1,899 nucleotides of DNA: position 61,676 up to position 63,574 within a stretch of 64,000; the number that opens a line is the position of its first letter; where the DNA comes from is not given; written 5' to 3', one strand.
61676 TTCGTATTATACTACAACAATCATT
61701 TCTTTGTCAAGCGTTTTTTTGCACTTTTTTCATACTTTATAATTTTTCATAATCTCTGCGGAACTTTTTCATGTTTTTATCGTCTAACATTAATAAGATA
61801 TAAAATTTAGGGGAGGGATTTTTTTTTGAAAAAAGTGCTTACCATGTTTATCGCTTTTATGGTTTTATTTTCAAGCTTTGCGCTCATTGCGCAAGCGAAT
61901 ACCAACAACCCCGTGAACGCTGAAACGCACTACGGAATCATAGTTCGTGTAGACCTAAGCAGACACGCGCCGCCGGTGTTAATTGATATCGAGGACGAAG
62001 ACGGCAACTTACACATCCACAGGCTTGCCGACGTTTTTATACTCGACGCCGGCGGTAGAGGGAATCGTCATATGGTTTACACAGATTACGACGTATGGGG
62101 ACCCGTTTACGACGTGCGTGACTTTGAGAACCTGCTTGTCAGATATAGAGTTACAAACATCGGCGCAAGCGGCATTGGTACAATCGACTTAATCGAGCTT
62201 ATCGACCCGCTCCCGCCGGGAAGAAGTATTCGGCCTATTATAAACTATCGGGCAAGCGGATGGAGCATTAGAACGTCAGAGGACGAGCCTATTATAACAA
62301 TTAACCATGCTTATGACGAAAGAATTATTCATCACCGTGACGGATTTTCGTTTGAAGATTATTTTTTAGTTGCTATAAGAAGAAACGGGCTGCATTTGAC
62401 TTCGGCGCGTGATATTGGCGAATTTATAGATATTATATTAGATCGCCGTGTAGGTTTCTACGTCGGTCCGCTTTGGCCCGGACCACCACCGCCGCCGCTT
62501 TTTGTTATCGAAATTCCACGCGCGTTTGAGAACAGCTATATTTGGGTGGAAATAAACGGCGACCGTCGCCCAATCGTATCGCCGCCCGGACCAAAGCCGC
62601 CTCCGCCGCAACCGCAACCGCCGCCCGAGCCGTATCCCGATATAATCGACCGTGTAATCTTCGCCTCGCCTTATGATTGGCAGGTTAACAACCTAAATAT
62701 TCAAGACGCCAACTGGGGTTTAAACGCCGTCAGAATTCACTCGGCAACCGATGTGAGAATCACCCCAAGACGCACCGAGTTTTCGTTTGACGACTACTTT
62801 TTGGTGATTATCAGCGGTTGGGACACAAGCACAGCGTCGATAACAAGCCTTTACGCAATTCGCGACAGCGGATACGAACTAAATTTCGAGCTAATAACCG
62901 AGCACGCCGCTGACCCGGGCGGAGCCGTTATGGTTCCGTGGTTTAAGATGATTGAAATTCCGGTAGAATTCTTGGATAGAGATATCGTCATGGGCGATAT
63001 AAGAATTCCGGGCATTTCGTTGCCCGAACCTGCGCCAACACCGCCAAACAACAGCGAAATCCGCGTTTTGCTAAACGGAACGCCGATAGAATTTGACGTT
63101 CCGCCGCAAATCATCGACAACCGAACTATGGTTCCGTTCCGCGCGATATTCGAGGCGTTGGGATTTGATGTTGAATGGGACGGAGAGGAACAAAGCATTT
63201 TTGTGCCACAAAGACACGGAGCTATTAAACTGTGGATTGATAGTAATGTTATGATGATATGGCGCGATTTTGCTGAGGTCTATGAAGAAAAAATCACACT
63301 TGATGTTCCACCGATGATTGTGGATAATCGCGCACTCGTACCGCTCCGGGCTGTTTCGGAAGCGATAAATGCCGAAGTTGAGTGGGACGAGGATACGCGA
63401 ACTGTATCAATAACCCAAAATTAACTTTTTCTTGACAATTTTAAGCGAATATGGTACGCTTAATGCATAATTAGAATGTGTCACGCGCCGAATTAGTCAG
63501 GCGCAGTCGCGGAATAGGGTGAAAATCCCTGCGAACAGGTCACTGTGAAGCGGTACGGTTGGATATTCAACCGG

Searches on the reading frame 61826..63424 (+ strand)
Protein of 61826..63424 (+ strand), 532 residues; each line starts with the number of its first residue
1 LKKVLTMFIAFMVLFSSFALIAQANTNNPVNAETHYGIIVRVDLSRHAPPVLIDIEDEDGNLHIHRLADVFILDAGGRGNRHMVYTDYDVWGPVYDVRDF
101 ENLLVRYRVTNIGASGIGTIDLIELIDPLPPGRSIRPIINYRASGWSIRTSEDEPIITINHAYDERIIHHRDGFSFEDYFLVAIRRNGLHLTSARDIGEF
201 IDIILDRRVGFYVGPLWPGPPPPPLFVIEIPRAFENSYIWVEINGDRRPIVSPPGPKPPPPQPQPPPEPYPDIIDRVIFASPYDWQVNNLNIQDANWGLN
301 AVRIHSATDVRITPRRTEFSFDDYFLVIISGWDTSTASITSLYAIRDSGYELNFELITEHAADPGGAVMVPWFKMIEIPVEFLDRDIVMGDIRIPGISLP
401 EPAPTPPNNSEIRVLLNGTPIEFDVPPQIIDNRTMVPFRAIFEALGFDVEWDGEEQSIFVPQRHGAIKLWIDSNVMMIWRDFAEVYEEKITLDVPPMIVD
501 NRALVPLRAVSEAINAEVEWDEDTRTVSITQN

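Call 38: find_encoding_contigs(protein=window:61826-63424:+, flank=10000, max_places=6)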
Protein window:61826-63424:+ (532 aa): 1 contig read that carries it; 1 place shown.
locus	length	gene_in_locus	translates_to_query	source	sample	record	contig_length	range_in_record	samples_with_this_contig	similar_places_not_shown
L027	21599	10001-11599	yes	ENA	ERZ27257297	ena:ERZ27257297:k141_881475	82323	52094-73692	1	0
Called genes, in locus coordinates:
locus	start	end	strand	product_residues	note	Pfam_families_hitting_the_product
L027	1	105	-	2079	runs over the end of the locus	PF09479:Flg_new, PF00395:SLH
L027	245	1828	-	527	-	PF00239:Resolvase, PF07508:Recombinase, PF13408:Zn_ribbon_recom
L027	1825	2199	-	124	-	PF13560:HTH_31, PF01381:HTH_3, PF12844:HTH_19 (weak)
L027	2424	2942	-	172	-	PF04002:RadC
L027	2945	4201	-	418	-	-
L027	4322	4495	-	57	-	-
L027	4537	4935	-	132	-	PF01471:PG_binding_1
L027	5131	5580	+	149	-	-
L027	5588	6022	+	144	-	PF12844:HTH_19, PF13560:HTH_31, PF01381:HTH_3, PF13443:HTH_26 (faint)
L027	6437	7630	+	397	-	PF01076:Mob_Pre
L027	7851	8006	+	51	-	-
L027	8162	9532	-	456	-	PF12728:HTH_17 (weak)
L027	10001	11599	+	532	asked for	PF07833:Cu_amine_oxidN1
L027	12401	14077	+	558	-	PF00395:SLH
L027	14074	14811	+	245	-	PF14478:DUF4430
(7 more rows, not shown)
